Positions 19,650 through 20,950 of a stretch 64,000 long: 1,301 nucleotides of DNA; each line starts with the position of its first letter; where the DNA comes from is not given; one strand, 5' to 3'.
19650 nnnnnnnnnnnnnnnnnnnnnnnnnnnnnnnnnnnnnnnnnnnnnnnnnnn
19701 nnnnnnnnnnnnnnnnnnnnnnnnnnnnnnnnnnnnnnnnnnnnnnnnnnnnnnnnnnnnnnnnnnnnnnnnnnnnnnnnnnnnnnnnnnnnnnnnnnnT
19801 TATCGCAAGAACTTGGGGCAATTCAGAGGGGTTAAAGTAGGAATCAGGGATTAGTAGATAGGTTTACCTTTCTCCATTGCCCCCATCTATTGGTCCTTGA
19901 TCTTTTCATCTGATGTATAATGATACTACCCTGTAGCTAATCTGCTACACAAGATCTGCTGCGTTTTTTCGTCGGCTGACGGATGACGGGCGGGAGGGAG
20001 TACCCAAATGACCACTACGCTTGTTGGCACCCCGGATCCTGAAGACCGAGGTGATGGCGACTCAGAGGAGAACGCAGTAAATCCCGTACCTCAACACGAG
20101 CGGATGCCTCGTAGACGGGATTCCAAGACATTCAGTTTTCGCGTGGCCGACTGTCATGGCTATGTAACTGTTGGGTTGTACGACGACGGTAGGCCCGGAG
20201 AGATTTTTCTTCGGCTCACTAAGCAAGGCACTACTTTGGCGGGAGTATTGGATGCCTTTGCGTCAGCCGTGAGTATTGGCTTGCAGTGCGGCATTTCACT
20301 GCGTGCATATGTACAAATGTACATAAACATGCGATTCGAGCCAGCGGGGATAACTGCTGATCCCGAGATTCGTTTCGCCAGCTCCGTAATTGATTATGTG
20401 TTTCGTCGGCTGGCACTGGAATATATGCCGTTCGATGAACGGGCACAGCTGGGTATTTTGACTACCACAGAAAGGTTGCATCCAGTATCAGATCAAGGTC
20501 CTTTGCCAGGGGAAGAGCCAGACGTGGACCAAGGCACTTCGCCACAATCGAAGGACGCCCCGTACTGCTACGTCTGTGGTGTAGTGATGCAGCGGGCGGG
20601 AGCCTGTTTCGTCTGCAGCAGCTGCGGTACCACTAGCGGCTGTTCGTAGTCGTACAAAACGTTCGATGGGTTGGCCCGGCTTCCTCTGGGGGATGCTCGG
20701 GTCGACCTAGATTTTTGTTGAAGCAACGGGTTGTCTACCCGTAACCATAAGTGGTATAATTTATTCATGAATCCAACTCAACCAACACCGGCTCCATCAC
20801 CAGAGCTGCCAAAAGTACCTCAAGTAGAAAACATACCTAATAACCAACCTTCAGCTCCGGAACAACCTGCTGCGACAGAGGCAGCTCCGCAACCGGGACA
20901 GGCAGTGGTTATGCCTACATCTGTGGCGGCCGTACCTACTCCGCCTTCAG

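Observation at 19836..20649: GC-rich orphan NrdJb-like fragment (C-terminal 200 aa of class II ribonucleotide reductase) with its own promoter-like signals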

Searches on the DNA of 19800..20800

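Call 23: search_rna_families(source=window, start=19800, end=20800, threshold=evalue, max_evalue=10)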
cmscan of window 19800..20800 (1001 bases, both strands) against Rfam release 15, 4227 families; matches with E-value up to 10: 5.
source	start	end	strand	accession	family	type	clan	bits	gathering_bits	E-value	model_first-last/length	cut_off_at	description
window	20726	20749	+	RF01114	TMV_UPD-PK1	Cis-reg;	-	19.1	33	0.69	1-22/22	no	Pseudoknot of upstream pseudoknot domain (UPD) of the 3'UTR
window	20693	20771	-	RF01174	snoU43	Gene; snRNA; snoRNA; CD-box;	-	18.2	45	6.4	1-79/79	no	Small nucleolar RNA U43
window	19835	19909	+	RF03371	mir-4788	Gene; miRNA;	-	16.4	91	7.5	1-80/80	no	mir-4788 microRNA precursor family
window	20573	20624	+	RF04017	mir-4864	Gene; miRNA;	-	15.8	100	6.3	1-81/81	no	mir-4864 microRNA precursor family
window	20429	20474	-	RF01153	sn3060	Gene; snRNA; snoRNA; CD-box;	-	15.1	45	6.6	1-67/67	no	Small nucleolar RNA sn3060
